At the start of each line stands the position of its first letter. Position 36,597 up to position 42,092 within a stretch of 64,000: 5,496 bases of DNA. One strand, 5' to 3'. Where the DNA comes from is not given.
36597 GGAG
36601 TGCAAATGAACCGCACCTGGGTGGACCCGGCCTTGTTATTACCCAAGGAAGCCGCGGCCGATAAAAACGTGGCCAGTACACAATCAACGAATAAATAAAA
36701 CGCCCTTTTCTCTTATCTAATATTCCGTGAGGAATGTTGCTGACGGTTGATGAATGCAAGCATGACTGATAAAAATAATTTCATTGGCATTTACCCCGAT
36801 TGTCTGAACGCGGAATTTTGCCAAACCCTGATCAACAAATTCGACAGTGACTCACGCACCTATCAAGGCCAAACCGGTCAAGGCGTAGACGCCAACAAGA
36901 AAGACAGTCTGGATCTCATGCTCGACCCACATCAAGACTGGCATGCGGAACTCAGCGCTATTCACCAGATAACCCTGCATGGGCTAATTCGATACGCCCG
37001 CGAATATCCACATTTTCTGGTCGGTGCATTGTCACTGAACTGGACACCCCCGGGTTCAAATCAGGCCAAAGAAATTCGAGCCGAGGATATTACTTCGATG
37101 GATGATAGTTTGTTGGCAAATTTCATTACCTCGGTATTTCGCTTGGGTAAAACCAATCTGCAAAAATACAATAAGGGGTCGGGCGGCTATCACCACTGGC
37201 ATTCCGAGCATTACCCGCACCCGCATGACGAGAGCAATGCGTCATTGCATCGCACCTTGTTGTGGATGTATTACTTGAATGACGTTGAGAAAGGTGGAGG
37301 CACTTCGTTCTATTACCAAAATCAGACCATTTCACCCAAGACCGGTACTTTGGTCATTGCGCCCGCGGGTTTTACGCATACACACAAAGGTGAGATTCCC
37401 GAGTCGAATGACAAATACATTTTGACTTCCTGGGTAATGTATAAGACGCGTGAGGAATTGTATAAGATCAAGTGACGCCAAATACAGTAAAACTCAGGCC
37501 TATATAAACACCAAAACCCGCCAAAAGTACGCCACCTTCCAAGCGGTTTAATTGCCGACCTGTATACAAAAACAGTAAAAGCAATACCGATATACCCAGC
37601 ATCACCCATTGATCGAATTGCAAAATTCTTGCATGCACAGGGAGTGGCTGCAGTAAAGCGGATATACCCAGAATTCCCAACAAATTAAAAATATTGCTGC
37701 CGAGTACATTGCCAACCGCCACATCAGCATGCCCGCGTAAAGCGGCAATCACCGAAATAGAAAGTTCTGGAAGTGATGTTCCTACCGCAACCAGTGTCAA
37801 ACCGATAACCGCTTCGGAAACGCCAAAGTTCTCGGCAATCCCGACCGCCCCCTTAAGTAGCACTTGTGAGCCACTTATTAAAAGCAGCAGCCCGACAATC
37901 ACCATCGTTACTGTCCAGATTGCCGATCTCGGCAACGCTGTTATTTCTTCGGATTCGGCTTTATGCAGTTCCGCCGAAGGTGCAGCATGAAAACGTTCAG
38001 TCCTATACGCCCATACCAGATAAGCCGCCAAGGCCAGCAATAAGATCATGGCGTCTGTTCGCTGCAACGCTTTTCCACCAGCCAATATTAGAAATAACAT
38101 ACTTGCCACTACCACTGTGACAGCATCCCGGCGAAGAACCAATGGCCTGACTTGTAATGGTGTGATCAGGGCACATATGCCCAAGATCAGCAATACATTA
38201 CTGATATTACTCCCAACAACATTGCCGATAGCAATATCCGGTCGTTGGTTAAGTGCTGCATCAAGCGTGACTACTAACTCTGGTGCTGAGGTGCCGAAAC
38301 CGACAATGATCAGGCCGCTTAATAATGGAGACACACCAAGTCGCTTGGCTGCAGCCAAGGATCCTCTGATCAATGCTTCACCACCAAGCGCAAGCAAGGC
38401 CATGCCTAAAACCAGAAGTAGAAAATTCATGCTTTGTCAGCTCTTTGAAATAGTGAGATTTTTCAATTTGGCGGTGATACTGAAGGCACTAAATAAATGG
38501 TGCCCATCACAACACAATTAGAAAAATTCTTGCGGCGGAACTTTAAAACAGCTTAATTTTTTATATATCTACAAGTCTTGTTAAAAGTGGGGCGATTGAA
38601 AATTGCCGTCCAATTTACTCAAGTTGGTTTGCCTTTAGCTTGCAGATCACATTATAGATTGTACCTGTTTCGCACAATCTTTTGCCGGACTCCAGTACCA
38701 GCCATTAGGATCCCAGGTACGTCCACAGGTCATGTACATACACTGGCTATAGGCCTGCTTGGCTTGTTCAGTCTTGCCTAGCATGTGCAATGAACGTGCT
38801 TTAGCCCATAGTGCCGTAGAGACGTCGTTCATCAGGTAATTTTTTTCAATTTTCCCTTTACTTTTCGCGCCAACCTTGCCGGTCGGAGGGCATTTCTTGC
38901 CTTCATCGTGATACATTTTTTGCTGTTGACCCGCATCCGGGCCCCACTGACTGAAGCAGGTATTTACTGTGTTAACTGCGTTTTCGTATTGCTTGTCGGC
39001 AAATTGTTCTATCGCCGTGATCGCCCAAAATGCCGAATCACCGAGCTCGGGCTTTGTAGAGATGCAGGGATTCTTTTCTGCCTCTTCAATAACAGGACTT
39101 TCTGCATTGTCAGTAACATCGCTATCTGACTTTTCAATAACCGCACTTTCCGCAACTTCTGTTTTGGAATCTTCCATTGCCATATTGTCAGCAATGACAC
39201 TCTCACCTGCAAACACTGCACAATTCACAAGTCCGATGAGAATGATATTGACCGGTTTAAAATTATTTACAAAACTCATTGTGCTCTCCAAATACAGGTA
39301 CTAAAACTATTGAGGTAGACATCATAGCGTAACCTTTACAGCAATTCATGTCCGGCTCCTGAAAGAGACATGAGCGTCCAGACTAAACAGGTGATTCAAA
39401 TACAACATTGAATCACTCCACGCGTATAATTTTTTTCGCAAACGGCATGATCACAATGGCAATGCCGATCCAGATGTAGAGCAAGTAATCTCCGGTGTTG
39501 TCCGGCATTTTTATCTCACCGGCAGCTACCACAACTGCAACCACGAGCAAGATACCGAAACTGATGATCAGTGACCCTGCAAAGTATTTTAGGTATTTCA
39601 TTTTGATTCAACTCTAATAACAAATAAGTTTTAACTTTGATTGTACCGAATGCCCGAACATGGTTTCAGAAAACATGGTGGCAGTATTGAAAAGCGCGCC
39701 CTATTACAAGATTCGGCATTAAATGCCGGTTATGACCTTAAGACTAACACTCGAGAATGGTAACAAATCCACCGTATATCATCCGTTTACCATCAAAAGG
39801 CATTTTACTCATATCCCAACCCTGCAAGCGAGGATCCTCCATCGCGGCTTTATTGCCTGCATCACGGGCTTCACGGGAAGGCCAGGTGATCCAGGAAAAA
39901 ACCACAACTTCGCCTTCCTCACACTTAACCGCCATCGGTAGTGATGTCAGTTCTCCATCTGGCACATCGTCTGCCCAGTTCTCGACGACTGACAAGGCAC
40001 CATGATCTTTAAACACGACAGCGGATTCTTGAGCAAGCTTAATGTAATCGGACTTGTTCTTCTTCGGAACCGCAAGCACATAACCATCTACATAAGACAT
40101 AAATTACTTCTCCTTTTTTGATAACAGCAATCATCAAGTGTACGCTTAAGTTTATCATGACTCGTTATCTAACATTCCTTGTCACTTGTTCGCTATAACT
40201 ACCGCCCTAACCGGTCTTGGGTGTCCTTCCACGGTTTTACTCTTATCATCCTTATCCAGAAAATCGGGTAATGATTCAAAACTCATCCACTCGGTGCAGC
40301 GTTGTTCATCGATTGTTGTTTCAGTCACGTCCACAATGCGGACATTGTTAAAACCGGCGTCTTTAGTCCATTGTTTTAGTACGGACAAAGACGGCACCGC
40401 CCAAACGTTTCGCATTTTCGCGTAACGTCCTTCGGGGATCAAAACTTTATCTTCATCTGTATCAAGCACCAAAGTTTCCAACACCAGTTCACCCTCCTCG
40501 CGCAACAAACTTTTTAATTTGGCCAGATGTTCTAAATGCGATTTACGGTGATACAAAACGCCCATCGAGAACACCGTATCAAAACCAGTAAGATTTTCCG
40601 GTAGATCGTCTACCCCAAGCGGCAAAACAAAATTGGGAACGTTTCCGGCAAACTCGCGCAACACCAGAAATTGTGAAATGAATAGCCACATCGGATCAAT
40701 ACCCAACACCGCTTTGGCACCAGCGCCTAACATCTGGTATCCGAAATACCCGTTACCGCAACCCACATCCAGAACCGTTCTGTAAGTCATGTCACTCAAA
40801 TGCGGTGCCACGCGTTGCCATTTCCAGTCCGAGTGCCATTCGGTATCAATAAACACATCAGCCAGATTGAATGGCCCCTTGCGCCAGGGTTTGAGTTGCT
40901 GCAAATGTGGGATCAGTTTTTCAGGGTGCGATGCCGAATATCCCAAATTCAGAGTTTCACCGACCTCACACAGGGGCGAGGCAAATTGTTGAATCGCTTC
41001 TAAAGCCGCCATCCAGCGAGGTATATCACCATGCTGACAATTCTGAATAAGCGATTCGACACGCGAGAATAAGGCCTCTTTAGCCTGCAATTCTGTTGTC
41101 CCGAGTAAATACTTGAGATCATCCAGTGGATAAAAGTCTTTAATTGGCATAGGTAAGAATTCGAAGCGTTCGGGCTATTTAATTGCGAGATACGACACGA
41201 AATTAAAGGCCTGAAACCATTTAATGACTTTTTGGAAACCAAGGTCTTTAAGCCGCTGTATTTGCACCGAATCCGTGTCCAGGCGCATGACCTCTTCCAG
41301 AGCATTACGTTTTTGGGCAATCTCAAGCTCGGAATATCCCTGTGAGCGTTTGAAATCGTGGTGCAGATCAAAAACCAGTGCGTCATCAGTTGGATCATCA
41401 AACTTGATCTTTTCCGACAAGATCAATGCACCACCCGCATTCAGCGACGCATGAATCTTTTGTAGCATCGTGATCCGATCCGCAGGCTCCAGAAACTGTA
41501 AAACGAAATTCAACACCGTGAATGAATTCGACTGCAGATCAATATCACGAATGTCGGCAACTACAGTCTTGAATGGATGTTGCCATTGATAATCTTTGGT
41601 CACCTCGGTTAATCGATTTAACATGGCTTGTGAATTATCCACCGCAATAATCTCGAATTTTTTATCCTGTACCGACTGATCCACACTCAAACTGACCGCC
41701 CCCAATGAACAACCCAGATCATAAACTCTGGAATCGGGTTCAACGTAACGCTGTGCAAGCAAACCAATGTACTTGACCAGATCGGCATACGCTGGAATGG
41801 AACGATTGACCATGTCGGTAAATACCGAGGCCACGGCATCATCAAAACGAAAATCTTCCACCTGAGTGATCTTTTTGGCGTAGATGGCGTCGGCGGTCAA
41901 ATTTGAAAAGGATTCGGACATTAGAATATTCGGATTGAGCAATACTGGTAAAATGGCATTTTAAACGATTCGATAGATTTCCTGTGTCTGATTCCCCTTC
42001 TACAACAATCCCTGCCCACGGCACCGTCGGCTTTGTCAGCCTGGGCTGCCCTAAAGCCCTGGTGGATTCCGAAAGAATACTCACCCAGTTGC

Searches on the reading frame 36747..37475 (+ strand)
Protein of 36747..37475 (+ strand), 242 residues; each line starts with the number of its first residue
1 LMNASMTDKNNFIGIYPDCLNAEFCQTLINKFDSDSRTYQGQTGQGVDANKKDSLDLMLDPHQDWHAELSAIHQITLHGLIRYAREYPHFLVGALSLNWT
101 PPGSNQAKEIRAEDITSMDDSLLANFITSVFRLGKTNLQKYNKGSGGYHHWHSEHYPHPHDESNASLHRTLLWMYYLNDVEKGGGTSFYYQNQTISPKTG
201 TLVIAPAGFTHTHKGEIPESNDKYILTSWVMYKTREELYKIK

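Call 59: search_protein_families(library=pfam, proteins=[window:36747-37475:+], max_evalue=0.001)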
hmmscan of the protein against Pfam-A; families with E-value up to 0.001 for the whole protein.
window:36747-37475:+ (242 aa): 1 family
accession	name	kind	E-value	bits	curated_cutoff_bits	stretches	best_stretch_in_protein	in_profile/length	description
PF13640.12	2OG-FeII_Oxy_3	-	1.4e-09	39.2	27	1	138-230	3-97/98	2OG-Fe(II) oxygenase superfamily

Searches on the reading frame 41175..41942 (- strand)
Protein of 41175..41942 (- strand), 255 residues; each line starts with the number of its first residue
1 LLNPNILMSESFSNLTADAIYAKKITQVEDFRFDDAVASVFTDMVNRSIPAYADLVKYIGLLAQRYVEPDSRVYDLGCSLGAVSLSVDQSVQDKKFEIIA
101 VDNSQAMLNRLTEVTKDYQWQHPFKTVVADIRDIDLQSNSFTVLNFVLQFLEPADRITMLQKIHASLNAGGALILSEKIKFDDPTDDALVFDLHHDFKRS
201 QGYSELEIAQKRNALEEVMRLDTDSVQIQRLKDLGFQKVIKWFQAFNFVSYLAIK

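Call 59: search_protein_families(library=pfam, proteins=[window:41175-41942:-], max_evalue=0.001)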
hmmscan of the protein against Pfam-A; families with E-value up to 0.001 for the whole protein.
window:41175-41942:- (255 aa): 7 families
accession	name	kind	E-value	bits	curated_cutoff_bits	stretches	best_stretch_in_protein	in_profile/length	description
PF13649.12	Methyltransf_25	-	5.2e-12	46.7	27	1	73-171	1-97/97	Methyltransferase domain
PF08241.18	Methyltransf_11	-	4.3e-09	37.3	21.2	1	75-175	2-95/95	Methyltransferase domain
PF08242.18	Methyltransf_12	-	1.5e-07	32.5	30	1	75-173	2-98/98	Methyltransferase domain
PF13847.12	Methyltransf_31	-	6.2e-06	26.4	27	1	69-177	3-111/145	Methyltransferase domain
PF03848.20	TehB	-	9.5e-06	25.6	20.4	1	66-228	28-185/193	Tellurite resistance protein TehB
PF01209.24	Ubie_methyltran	-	0.00023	21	20.1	1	69-178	47-154/233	ubiE/COQ5 methyltransferase family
PF01739.24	CheR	-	0.00039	20.4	27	0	54-110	14-79/195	CheR methyltransferase, SAM binding domain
